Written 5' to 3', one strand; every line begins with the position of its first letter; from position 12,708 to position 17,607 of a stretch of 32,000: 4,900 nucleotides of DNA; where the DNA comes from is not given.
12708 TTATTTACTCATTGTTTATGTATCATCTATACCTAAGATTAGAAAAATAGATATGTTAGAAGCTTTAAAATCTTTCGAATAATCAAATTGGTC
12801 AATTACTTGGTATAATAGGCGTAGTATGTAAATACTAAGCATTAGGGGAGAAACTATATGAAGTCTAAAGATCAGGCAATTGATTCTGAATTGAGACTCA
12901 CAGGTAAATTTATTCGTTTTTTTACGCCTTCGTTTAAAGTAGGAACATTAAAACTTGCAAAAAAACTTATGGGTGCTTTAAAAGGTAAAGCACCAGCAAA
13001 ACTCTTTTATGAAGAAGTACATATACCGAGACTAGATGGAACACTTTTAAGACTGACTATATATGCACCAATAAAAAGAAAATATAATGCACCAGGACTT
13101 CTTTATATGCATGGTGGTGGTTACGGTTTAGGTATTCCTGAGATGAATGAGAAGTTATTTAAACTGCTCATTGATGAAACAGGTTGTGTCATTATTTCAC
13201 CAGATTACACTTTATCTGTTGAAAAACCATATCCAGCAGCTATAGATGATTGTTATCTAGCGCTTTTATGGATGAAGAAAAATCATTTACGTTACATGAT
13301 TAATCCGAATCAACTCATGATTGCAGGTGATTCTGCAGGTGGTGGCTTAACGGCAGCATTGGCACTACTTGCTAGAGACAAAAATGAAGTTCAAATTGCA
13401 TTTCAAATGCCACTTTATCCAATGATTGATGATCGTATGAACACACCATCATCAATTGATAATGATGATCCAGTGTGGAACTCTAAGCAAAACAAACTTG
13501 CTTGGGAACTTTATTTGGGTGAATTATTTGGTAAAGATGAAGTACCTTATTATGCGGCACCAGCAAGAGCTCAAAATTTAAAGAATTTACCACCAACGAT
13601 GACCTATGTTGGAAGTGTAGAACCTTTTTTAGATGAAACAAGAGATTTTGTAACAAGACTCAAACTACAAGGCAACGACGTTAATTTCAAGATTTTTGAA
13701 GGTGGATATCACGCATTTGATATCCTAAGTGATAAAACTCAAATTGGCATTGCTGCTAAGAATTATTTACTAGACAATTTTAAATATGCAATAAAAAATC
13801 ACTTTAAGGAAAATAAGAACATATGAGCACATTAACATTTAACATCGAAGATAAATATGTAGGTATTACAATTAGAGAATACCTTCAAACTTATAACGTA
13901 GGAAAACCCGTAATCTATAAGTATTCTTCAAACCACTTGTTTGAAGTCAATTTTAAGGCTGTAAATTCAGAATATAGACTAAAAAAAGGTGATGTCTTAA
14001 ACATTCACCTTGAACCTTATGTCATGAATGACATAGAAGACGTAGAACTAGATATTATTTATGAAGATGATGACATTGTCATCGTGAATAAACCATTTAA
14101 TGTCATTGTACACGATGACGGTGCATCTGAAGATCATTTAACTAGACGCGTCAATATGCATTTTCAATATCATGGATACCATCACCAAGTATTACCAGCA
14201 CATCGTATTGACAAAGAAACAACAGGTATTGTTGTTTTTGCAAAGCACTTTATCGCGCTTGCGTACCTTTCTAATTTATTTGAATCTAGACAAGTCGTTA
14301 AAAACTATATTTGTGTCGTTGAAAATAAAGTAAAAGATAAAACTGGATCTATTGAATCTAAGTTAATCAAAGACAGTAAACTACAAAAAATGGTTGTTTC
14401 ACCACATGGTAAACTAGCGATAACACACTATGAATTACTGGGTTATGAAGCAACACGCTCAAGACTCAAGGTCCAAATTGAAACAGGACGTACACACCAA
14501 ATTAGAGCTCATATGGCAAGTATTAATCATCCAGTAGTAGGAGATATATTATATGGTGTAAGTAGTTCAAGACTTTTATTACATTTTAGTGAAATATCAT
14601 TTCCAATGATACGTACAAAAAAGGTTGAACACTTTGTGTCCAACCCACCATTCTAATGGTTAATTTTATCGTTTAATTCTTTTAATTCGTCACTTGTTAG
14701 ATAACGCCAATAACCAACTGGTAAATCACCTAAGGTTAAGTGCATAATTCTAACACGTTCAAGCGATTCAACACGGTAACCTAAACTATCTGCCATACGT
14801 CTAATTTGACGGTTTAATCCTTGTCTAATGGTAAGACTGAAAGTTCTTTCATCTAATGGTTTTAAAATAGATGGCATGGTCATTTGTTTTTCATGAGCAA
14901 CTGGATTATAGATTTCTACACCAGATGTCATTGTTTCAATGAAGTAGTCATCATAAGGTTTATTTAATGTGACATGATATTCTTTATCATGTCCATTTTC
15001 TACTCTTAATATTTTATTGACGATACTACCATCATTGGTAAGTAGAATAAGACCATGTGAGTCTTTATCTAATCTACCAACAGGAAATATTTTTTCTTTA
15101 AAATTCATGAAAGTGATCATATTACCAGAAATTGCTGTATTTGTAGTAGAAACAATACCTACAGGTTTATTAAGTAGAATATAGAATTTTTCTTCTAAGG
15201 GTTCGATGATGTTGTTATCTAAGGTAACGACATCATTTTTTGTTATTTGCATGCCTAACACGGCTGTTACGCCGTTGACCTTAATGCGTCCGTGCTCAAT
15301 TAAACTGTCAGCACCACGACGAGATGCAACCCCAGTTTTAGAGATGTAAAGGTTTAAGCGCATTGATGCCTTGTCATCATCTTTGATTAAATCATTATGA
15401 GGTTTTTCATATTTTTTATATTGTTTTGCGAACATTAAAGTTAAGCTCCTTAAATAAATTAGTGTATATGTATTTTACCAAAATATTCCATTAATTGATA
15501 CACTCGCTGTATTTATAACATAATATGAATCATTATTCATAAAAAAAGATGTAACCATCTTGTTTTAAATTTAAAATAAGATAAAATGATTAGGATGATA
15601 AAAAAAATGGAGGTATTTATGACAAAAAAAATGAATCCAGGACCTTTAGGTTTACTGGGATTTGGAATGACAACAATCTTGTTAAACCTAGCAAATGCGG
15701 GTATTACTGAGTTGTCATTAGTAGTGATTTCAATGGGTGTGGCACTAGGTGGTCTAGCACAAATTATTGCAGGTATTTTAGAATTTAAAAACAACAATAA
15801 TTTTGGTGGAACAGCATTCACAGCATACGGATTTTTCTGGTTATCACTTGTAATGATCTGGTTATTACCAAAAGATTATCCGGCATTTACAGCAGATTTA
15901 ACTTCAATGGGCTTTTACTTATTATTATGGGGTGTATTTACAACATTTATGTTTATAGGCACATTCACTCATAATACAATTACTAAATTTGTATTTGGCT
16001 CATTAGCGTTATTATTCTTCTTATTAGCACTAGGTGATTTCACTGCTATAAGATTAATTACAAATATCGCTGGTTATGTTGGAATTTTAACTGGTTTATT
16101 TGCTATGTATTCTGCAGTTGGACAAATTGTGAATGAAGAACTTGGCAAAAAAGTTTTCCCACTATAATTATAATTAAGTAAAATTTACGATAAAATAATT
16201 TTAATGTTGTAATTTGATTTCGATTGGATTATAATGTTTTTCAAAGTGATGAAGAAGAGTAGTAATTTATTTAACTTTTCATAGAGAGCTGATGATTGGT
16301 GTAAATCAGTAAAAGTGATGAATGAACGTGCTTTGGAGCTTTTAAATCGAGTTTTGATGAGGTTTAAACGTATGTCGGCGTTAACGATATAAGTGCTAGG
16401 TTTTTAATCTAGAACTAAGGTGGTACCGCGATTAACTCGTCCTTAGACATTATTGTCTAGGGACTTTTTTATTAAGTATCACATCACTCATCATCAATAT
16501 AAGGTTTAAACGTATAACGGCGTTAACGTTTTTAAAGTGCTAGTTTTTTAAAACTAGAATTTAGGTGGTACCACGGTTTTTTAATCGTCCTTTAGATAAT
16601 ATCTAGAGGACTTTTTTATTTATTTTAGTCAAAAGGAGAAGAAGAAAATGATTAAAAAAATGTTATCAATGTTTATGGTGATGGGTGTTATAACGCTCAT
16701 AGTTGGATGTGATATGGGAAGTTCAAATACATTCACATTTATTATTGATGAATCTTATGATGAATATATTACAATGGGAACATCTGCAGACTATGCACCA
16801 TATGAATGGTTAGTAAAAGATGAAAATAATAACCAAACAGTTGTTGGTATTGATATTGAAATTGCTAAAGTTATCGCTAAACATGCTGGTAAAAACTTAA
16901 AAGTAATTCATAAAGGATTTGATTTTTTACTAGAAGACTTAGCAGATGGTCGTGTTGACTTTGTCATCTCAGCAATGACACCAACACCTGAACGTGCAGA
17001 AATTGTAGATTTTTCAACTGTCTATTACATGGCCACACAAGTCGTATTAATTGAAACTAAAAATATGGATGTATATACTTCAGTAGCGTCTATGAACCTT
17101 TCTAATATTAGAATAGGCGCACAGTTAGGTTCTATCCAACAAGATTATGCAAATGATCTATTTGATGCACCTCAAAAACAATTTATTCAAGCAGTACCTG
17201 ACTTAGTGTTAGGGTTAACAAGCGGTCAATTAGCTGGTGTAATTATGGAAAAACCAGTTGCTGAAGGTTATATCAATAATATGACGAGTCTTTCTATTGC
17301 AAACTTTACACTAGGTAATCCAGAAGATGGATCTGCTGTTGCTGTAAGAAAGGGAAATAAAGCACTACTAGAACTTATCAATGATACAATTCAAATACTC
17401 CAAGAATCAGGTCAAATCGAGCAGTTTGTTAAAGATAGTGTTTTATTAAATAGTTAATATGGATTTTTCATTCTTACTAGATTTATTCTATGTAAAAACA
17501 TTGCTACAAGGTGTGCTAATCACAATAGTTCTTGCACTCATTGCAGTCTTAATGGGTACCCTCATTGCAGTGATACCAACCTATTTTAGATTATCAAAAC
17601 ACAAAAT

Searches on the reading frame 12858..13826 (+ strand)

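Call 105: search_protein_families(library=pfam, proteins=[window:12858-13826:+], max_evalue=0.00001)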
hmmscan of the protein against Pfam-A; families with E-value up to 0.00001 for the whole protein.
window:12858-13826:+ (322 aa): 3 families
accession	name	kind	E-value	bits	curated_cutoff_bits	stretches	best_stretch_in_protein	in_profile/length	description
PF07859.19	Abhydrolase_3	-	1.4e-53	182.2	25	1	81-287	1-208/210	alpha/beta hydrolase fold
PF20434.5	BD-FAE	-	1.2e-18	67.8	26.8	1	66-176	1-114/215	BD-FAE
PF00135.34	COesterase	-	3.7e-07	29.9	27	1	64-178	86-210/515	Carboxylesterase family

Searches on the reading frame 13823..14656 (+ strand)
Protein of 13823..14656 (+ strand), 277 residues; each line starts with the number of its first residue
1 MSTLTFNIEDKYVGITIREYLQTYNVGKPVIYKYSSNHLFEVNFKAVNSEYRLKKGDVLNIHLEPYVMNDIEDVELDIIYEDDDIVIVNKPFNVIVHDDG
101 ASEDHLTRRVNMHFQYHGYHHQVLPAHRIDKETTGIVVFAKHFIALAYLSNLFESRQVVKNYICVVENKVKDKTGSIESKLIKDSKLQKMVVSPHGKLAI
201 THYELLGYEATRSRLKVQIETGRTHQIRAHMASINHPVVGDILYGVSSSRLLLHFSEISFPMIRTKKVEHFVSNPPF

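Call 105: search_protein_families(library=pfam, proteins=[window:13823-14656:+], max_evalue=0.00001)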
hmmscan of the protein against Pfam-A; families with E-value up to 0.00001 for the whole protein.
window:13823-14656:+ (277 aa): 1 family
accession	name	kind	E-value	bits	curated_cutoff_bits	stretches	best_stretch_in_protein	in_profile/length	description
PF00849.27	PseudoU_synth_2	-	9.1e-31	107.6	26.8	1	84-233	1-152/152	RNA pseudouridylate synthase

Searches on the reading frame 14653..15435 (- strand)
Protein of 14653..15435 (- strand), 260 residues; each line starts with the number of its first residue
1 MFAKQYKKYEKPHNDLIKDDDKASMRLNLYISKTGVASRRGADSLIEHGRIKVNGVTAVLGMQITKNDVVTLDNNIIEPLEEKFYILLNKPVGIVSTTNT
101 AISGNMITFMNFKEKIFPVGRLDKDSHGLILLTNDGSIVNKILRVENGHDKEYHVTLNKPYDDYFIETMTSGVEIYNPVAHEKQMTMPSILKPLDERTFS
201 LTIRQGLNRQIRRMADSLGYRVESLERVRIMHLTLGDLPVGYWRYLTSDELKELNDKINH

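Call 105: search_protein_families(library=pfam, proteins=[window:14653-15435:-], max_evalue=0.00001)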
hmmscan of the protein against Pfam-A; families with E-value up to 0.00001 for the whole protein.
window:14653-15435:- (260 aa): 2 families
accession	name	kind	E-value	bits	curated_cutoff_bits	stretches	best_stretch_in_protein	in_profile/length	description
PF00849.27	PseudoU_synth_2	-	1.5e-16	61.4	26.8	1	85-215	2-150/152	RNA pseudouridylate synthase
PF01479.30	S4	-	9.5e-09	35.3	22.8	1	25-70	1-48/48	S4 domain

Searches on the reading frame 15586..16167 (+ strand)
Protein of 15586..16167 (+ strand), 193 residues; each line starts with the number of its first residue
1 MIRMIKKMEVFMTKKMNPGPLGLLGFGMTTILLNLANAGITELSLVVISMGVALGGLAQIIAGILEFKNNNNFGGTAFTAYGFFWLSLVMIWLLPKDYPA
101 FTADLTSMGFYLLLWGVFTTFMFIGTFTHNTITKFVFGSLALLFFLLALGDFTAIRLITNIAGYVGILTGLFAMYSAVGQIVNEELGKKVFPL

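Call 105: search_protein_families(library=pfam, proteins=[window:15586-16167:+], max_evalue=0.00001)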
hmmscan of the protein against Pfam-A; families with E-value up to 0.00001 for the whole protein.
window:15586-16167:+ (193 aa): 1 family
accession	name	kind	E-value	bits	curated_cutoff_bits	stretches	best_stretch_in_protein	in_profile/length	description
PF01184.24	Gpr1_Fun34_YaaH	-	2.1e-35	122.7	25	1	13-185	15-194/207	GPR1/FUN34/yaaH family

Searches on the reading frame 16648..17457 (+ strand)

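Call 105: search_protein_families(library=pfam, proteins=[window:16648-17457:+], max_evalue=0.00001)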
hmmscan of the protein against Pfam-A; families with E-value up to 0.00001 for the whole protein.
window:16648-17457:+ (269 aa): 2 families
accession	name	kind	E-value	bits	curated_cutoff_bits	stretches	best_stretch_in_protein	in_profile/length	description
PF00497.25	SBP_bac_3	-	1.1e-29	103.3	26.4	1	41-261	1-126/132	Bacterial extracellular solute-binding proteins, family 3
PF10613.14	Lig_chan-Glu_bd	-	2.9e-06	27.8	30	0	66-137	43-113/115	Ligated ion channel L-glutamate- and glycine-binding site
